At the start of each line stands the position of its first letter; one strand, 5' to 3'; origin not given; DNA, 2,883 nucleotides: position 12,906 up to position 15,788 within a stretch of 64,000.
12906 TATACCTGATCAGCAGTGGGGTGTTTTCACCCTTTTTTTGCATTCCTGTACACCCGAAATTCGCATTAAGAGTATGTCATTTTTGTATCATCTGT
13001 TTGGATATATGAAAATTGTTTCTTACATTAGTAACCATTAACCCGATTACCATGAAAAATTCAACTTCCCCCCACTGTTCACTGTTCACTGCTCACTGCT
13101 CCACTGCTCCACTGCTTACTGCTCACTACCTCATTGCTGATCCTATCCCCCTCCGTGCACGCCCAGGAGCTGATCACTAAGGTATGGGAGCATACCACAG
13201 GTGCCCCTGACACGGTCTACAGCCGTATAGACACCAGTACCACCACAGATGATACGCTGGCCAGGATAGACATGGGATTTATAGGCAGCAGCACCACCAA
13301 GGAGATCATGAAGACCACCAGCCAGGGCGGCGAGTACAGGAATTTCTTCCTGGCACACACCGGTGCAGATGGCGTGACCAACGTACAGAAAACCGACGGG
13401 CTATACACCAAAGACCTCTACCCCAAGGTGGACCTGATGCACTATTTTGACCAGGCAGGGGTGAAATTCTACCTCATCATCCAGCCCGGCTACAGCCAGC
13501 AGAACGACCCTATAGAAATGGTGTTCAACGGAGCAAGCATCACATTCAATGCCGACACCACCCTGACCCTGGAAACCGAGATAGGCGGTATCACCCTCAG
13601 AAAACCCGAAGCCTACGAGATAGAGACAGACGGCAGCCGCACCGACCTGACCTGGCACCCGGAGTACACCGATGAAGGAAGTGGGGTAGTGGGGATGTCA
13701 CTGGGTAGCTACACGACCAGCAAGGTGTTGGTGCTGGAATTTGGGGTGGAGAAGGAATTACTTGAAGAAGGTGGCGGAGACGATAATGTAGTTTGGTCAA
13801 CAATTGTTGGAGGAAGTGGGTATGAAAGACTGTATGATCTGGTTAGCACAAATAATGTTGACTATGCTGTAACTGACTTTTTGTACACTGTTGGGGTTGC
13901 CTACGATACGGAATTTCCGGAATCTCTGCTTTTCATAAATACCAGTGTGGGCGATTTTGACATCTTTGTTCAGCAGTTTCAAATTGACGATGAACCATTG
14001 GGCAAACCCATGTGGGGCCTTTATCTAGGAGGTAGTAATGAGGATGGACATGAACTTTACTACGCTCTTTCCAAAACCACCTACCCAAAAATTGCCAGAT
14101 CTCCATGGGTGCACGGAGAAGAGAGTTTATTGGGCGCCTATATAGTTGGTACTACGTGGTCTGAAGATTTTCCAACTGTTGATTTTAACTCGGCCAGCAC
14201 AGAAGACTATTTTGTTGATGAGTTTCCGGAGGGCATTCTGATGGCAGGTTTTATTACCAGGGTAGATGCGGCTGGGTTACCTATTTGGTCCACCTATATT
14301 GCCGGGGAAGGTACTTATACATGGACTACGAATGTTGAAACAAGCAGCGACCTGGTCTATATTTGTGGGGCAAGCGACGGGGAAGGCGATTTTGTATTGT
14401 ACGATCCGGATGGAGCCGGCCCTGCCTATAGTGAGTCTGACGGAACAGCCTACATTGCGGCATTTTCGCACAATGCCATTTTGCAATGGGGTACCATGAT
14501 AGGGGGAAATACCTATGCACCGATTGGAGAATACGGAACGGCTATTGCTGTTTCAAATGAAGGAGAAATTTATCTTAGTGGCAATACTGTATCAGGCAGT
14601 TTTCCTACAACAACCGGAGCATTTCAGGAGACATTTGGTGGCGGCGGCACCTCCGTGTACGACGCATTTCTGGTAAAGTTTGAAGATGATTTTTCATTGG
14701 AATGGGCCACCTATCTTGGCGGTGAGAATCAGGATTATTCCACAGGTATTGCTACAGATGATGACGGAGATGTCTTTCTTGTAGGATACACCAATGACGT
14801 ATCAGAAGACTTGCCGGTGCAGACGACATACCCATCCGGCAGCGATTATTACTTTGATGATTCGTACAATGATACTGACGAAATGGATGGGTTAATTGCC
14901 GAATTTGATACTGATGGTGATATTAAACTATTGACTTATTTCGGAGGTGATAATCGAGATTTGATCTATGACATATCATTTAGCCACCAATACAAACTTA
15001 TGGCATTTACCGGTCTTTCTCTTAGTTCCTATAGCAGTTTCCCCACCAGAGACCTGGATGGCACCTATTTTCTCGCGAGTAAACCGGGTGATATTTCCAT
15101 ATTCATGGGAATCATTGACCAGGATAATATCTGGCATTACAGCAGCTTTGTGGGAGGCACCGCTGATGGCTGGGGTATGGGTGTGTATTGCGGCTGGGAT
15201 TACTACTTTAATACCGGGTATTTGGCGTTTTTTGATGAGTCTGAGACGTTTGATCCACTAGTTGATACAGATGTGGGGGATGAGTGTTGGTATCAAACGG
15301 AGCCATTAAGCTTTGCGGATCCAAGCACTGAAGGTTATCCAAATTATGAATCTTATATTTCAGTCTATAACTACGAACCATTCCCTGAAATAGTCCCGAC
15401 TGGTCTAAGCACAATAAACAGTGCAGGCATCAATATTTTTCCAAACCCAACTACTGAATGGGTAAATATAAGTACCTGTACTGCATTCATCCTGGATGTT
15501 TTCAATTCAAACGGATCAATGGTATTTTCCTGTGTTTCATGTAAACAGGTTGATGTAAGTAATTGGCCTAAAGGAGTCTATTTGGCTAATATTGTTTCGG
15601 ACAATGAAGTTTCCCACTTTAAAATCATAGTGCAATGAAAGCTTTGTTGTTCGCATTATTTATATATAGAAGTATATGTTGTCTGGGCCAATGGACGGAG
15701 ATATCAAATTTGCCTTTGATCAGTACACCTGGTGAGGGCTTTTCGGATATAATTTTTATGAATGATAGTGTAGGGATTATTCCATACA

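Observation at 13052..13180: A 7/8-nt tandem repeat encodes the signal peptide and separates an out-of-frame ATG from a T9SS cargo gene (candidate slipped-strand ON/OFF switch)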

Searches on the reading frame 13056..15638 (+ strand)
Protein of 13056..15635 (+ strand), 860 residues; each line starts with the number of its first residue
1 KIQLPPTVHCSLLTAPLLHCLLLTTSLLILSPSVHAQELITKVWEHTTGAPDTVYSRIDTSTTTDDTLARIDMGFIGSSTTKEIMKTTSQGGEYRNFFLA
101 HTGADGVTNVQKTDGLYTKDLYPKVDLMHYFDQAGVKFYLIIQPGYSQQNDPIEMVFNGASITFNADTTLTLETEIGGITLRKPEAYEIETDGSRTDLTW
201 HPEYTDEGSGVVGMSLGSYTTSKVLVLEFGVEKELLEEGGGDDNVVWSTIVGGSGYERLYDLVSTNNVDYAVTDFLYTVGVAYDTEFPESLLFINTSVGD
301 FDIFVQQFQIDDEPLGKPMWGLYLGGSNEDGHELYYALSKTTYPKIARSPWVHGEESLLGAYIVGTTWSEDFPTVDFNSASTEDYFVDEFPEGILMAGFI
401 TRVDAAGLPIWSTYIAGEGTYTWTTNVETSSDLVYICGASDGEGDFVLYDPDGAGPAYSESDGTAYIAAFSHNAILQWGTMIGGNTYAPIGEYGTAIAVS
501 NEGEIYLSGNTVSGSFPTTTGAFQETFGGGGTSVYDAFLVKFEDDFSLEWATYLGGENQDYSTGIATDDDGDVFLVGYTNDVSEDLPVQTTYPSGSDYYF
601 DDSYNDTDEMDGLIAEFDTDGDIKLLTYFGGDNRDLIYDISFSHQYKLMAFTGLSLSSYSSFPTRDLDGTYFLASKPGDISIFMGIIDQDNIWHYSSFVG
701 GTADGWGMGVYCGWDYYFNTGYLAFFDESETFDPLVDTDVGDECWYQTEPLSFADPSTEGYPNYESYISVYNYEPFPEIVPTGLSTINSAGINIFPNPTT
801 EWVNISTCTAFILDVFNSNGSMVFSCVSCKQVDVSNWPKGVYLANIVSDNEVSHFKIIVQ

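Call 10: search_protein_families(library=pfam, proteins=[window:13134-15638:+], max_evalue=0.01)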
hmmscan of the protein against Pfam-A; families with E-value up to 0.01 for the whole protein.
window:13134-15638:+ (834 aa): 3 families
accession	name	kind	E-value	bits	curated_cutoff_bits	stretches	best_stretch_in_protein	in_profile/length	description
PF25778.1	DUF7948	-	8.8e-19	68.8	27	1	40-200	56-210/214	Domain of unknown function (DUF7948)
PF06739.17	SBBP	-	5.8e-11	42.6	20.5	1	523-554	1-33/38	Beta-propeller repeat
PF18962.6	Por_Secre_tail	-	1.2e-09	38.7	27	1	768-833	1-75/75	Secretion system C-terminal sorting domain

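Call 11: search_protein_families(library=ncbifam, proteins=[window:13134-15638:+], max_evalue=0.01)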
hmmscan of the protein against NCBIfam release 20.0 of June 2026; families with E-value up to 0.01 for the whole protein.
window:13134-15638:+ (834 aa): 3 families
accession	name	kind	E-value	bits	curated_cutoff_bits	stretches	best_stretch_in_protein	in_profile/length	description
TIGR04183.1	Por_Secre_tail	domain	2.5e-08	33.8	23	1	768-834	1-72/72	T9SS type A sorting domain-containing protein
NF047494.1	Lepto_SBBP_lipo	equivalog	0.00012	20.8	400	1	370-555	219-387/466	SBBP repeat beta-propeller lipoprotein, LipL53 family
NF038113.1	T9SSA_dep_M36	equivalog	0.00028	19.2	885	1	759-834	786-869/869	T9SS-dependent M36 family metallopeptidase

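Call 12: find_homologous_proteins(query=window:13056-15635:+, max_evalue=0.00001)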
Query window:13056-15635:+ (860 aa): 179 proteins with E <= 0.00001 among 8000 candidates; the best 120 are listed.
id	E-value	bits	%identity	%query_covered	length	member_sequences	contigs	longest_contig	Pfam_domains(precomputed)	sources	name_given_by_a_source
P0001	0.0e+0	1851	99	94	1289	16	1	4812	PF18962.8,PF25778.2,PF06739.18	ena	-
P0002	1.4e-165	571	43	94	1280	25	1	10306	PF18962.8,PF25778.2,PF06739.18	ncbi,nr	ncbi:MAG: T9SS type A sorting domain-containing protein [Chitinophagales bacterium]|nr:T9SS type A s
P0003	2.7e-161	557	43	94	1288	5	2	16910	PF18962.8,PF25778.2,PF06739.18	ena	-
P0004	1.5e-155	538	42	92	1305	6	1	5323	PF18962.8,PF25778.2,PF06739.18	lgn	-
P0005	2.0e-152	528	43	92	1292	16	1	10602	PF18962.8,PF25778.2,PF06739.18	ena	-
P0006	7.7e-143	496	41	94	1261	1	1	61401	PF18962.8,PF25778.2,PF06739.18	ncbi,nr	ncbi:MAG: T9SS type A sorting domain-containing protein [Chitinophagales bacterium]|nr:T9SS type A s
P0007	8.3e-121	423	36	93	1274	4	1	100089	PF18962.8,PF25778.2,PF06739.18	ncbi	ncbi:MAG: T9SS type A sorting domain-containing protein [Chitinophagales bacterium]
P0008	3.0e-115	405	39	94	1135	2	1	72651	PF18962.8,PF25778.2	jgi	jgi:hypothetical protein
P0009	1.0e-93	333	33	92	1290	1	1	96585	PF18962.8,PF25778.2,PF06739.18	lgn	-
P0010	3.3e-89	318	32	92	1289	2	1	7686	PF18962.8,PF25778.2,PF06739.18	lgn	-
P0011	3.9e-86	308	30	94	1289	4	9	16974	PF18962.8,PF25778.2,PF06739.18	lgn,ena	-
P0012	1.4e-79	287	31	94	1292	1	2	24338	PF18962.8,PF25778.2,PF06739.18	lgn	-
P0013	1.6e-54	204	28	49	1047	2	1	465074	PF25778.2,PF06739.18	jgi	jgi:hypothetical protein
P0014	1.0e-52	198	24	67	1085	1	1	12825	PF18962.8,PF25778.2,PF06739.18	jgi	jgi:hypothetical protein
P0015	4.6e-47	179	28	67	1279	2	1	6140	PF18962.8,PF25778.2,PF06739.18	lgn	-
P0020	3.9e-39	153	25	66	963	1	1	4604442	PF18962.8,PF25778.2,PF19081.7,PF06739.18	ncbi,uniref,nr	ncbi:DUF7948 domain-containing protein [Aurantibacillus circumpalustris]|uniref:DUF7948 domain-conta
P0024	1.8e-35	141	27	94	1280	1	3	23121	PF18962.8,PF25778.2,PF06739.18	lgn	-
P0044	9.3e-30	122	22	69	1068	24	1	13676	PF18962.8,PF25778.2,PF06739.18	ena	-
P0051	2.9e-28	117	26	92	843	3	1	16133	PF18962.8,PF25778.2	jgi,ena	jgi:hypothetical protein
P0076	1.2e-24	105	27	44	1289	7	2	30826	PF22073.3,PF15780.12,PF07610.18,PF25778.2,PF12371.15,PF06739.18,PF22544.3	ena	-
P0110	2.3e-19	87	25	75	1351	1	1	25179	PF18962.8,PF25778.2,PF06739.18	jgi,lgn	-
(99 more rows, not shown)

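Call 13: find_encoding_contigs(protein=window:13134-15635:+, flank=3000, max_places=10)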
Protein window:13134-15635:+ (834 aa): no gene with exactly this product is on record in the collection.

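Call 16: find_encoding_contigs(protein=P0001, flank=3000, max_places=10)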
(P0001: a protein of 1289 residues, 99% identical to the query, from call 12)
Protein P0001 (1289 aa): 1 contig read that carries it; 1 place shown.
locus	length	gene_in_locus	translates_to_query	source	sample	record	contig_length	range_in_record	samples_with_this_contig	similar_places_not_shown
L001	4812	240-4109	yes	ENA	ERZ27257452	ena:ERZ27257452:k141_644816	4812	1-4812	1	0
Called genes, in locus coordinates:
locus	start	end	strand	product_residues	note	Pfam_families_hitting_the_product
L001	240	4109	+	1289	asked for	PF25778:DUF7948, PF06739:SBBP, PF18962:Por_Secre_tail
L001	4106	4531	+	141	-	-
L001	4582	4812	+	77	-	?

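Call 17: find_encoding_contigs(protein=P0002, flank=3000, max_places=10)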
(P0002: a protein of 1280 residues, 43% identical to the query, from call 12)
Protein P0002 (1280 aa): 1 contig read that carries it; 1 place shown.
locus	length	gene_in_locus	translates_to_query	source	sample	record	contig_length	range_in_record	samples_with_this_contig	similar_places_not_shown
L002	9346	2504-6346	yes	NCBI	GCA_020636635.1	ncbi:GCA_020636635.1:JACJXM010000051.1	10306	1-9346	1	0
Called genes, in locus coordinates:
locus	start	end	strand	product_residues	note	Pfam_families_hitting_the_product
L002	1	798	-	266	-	PF01758:SBF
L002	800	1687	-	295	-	PF01135:PCMT, PF13489:Methyltransf_23, PF01209:Ubie_methyltran, PF06325:PrmA, PF13847:Methyltransf_31, PF08241:Methyltransf_11, PF08242:Methyltransf_12, PF13649:Methyltransf_25, +4 more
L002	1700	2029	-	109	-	PF12840:HTH_20, PF01022:HTH_5, PF12802:MarR_2 (weak), PF13412:HTH_24 (weak)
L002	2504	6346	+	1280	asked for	PF06739:SBBP (faint), PF25778:DUF7948, PF18962:Por_Secre_tail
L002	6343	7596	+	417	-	PF15902:Sortilin-Vps10 (faint), PF02012:BNR (faint)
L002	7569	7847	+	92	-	PF18962:Por_Secre_tail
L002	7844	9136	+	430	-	PF14870:PSII_BNR (weak), PF15902:Sortilin-Vps10 (faint), PF18962:Por_Secre_tail (faint)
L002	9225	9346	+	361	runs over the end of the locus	?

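Call 18: find_encoding_contigs(protein=P0003, flank=3000, max_places=10)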
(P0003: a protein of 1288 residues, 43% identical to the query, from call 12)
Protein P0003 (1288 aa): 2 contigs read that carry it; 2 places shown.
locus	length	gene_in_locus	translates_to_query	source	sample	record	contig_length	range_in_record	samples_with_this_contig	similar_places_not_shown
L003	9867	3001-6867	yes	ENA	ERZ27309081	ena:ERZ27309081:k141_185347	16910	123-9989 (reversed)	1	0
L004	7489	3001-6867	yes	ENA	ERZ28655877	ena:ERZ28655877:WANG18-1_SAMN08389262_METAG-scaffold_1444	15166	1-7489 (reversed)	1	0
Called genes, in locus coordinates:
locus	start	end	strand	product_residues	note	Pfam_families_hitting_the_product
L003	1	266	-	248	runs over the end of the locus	PF00149:Metallophos, PF12850:Metallophos_2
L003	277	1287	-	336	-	PF01758:SBF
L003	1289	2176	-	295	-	PF01135:PCMT, PF13489:Methyltransf_23, PF01209:Ubie_methyltran, PF06325:PrmA, PF13847:Methyltransf_31, PF08241:Methyltransf_11, PF08242:Methyltransf_12, PF13649:Methyltransf_25, +4 more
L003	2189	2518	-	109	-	PF12840:HTH_20, PF01022:HTH_5, PF12802:MarR_2 (weak), PF13412:HTH_24 (weak)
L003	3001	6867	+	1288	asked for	PF06739:SBBP (faint), PF25778:DUF7948, PF18962:Por_Secre_tail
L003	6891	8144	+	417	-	PF02012:BNR (faint)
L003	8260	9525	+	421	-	PF14870:PSII_BNR (faint), PF02012:BNR (faint), PF18962:Por_Secre_tail (faint)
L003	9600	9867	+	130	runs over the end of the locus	?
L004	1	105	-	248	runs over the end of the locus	PF00149:Metallophos, PF12850:Metallophos_2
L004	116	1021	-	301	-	PF01758:SBF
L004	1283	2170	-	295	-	PF01135:PCMT, PF13489:Methyltransf_23, PF01209:Ubie_methyltran, PF06325:PrmA, PF13847:Methyltransf_31, PF08241:Methyltransf_11, PF08242:Methyltransf_12, PF13649:Methyltransf_25, +4 more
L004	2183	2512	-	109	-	PF12840:HTH_20, PF01022:HTH_5, PF12802:MarR_2 (weak), PF13412:HTH_24 (weak)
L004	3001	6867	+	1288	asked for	PF06739:SBBP (faint), PF25778:DUF7948, PF18962:Por_Secre_tail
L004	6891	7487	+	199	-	?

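Call 23: list_cluster_members(proteins=[P0001, P0002, P0003, P0004, P0005, P0006])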
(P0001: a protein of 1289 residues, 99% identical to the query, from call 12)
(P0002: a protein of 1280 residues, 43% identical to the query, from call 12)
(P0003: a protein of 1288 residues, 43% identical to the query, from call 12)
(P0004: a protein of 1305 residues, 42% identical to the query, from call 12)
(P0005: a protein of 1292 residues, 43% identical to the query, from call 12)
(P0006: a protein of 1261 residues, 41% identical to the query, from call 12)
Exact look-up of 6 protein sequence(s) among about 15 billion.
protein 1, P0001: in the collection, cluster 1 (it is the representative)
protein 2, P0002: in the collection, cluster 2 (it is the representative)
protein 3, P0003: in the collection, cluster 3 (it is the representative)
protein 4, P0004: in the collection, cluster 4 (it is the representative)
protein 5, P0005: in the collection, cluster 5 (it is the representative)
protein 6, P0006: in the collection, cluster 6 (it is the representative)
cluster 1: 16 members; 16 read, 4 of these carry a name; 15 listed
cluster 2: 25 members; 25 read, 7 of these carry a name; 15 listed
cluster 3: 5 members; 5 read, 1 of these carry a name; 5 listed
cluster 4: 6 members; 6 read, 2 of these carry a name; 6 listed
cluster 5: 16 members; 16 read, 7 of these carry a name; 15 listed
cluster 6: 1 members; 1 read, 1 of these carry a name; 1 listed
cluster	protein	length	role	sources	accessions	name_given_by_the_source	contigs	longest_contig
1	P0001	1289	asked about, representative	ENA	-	-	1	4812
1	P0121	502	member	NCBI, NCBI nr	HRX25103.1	MAG TPA: hypothetical protein P5512_13255, partial [Chitinophagales bacterium] | hypothetical protein [Chitinophagales bacterium]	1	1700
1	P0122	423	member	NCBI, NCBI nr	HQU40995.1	MAG TPA: hypothetical protein PLI89_14080, partial [Chitinophagales bacterium] | hypothetical protein [Chitinophagales bacterium]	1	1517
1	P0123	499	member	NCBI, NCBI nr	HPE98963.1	MAG TPA: hypothetical protein PKX04_13460, partial [Chitinophagales bacterium] | hypothetical protein [Chitinophagales bacterium]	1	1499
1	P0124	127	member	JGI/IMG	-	hypothetical protein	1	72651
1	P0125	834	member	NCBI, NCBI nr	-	-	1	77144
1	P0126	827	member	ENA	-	-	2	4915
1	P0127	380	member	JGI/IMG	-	-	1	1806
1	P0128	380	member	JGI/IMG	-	-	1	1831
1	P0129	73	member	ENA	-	-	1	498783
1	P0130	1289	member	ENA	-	-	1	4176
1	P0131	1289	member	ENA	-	-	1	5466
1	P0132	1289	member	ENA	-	-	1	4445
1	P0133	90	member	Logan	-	-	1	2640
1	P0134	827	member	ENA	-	-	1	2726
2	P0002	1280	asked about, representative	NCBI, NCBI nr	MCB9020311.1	MAG: T9SS type A sorting domain-containing protein [Chitinophagales bacterium] | T9SS type A sorting domain-containing protein [Chitinophagales bacterium]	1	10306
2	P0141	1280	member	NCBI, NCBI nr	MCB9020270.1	MAG: SBBP repeat-containing protein [Chitinophagales bacterium] | SBBP repeat-containing protein [Chitinophagales bacterium]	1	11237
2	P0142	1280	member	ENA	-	-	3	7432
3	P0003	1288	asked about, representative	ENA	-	-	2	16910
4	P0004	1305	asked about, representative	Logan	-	-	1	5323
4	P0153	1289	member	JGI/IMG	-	hypothetical protein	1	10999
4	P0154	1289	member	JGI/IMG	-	hypothetical protein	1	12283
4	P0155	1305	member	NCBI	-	-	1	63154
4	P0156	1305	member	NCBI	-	-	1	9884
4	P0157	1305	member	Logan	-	-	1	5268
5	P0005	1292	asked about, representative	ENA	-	-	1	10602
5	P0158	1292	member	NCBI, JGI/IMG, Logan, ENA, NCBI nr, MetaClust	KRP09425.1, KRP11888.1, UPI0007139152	MAG: hypothetical protein ABR95_12030 [Sphingobacteriales bacterium BACL12 ... | hypothetical protein | MAG: hypothetical protein ABR94_11060 [Sphingobacteriales bacterium BACL12 ...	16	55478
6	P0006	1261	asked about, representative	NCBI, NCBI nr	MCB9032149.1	MAG: T9SS type A sorting domain-containing protein [Chitinophagales bacterium] | T9SS type A sorting domain-containing protein [Chitinophagales bacterium]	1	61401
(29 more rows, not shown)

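Call 32: find_encoding_contigs(protein=P0155, flank=1500, max_places=10)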
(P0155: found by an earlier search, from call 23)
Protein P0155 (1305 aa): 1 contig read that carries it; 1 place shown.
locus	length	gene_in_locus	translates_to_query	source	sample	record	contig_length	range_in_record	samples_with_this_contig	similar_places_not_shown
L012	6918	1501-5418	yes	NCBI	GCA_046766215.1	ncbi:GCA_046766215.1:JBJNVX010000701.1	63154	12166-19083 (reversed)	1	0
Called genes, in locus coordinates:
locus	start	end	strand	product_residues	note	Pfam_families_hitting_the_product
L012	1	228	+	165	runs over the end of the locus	PF10604:Polyketide_cyc2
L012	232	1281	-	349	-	-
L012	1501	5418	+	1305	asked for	PF06739:SBBP (faint), PF25778:DUF7948, PF18962:Por_Secre_tail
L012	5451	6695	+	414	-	PF18962:Por_Secre_tail (weak)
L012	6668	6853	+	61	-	-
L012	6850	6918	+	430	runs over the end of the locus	PF14870:PSII_BNR (faint), PF15902:Sortilin-Vps10 (faint), PF18962:Por_Secre_tail (weak)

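Call 33: find_encoding_contigs(protein=P0153, flank=1500, max_places=10)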
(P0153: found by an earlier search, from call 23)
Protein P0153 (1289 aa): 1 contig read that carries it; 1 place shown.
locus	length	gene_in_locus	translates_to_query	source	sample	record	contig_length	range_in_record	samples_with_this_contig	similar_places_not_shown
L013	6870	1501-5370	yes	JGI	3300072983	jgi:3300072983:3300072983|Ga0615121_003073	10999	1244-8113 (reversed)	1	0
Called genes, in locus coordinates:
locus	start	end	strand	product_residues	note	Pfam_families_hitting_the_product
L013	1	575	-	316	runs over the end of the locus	PF02219:MTHFR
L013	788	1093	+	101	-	-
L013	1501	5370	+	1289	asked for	PF06739:SBBP (faint), PF25778:DUF7948, PF18962:Por_Secre_tail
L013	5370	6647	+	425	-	PF18962:Por_Secre_tail (weak)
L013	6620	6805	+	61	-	-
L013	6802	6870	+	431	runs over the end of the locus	PF14870:PSII_BNR (faint), PF15902:Sortilin-Vps10 (faint), PF18962:Por_Secre_tail (weak)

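Call 34: find_encoding_contigs(protein=P0158, flank=1500, max_places=10)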
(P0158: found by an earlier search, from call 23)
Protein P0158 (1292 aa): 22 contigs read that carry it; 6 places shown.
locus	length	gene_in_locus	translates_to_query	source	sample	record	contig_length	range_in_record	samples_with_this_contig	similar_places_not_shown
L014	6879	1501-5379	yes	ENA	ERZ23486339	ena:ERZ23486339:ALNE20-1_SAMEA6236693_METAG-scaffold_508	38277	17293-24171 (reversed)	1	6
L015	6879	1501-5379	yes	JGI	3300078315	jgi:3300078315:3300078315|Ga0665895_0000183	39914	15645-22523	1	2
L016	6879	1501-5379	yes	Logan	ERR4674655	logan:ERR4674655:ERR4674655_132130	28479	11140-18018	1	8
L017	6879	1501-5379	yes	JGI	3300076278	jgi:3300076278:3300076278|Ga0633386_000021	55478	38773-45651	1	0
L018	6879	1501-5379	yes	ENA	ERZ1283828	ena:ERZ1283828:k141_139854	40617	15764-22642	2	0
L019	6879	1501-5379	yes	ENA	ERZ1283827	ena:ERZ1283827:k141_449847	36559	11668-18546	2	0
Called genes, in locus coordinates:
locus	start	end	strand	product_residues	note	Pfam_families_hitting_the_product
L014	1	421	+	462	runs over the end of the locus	PF01103:Omp85 (weak)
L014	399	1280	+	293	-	PF01513:NAD_kinase, PF20143:NAD_kinase_C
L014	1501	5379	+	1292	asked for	PF06739:SBBP (faint), PF25778:DUF7948, PF18962:Por_Secre_tail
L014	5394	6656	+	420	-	PF02012:BNR (faint), PF18962:Por_Secre_tail (weak)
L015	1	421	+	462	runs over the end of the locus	PF01103:Omp85 (weak)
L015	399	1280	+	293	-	PF01513:NAD_kinase, PF20143:NAD_kinase_C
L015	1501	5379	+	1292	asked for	PF06739:SBBP (faint), PF25778:DUF7948, PF18962:Por_Secre_tail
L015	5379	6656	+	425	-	PF02012:BNR (faint), PF18962:Por_Secre_tail (weak)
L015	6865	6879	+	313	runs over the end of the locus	PF13505:OMP_b-brl, PF19573:DUF6089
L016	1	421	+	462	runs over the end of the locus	PF01103:Omp85 (weak)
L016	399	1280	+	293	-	PF01513:NAD_kinase, PF20143:NAD_kinase_C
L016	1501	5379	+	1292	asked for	PF06739:SBBP (faint), PF25778:DUF7948, PF18962:Por_Secre_tail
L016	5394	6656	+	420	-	PF02012:BNR (faint), PF18962:Por_Secre_tail (weak)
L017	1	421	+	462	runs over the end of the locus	PF01103:Omp85 (weak)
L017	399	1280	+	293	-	PF01513:NAD_kinase, PF20143:NAD_kinase_C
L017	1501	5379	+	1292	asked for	PF06739:SBBP (faint), PF25778:DUF7948, PF18962:Por_Secre_tail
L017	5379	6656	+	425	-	PF02012:BNR (faint), PF18962:Por_Secre_tail (weak)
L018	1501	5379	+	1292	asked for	PF06739:SBBP (faint), PF25778:DUF7948, PF18962:Por_Secre_tail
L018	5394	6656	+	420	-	PF02012:BNR (faint), PF18962:Por_Secre_tail (weak)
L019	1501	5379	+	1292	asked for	PF06739:SBBP (faint), PF25778:DUF7948, PF18962:Por_Secre_tail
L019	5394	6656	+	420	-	PF02012:BNR (faint), PF18962:Por_Secre_tail (weak)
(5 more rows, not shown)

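Call 42: find_encoding_contigs(protein=P0142, flank=1000, max_places=10)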
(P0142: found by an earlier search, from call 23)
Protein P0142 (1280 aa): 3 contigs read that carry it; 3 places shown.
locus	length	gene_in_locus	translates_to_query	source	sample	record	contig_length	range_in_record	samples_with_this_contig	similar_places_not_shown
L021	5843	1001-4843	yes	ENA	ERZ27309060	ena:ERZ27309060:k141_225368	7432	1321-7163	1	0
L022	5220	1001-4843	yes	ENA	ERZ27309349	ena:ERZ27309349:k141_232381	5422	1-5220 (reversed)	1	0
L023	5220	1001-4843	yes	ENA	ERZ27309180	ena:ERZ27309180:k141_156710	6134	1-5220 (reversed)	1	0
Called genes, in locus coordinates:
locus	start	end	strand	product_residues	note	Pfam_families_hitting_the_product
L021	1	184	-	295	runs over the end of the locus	PF01135:PCMT, PF13489:Methyltransf_23, PF01209:Ubie_methyltran, PF06325:PrmA, PF13847:Methyltransf_31, PF08241:Methyltransf_11, PF08242:Methyltransf_12, PF13649:Methyltransf_25, +4 more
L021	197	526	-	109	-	PF12840:HTH_20, PF01022:HTH_5, PF12802:MarR_2 (weak), PF13412:HTH_24 (weak)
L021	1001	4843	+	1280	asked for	PF06739:SBBP (faint), PF25778:DUF7948, PF18962:Por_Secre_tail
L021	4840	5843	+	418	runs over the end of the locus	PF25852:DUF6242_C (faint), PF02012:BNR (faint)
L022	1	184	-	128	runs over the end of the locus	?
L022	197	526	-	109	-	PF12840:HTH_20, PF01022:HTH_5, PF12802:MarR_2 (weak), PF13412:HTH_24 (weak)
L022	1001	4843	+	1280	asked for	PF06739:SBBP (faint), PF25778:DUF7948, PF18962:Por_Secre_tail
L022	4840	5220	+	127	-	?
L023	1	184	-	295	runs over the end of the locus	PF01135:PCMT, PF13489:Methyltransf_23, PF01209:Ubie_methyltran, PF06325:PrmA, PF13847:Methyltransf_31, PF08241:Methyltransf_11, PF08242:Methyltransf_12, PF13649:Methyltransf_25, +4 more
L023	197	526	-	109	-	PF12840:HTH_20, PF01022:HTH_5, PF12802:MarR_2 (weak), PF13412:HTH_24 (weak)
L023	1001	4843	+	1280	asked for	PF06739:SBBP (faint), PF25778:DUF7948, PF18962:Por_Secre_tail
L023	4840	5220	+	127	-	?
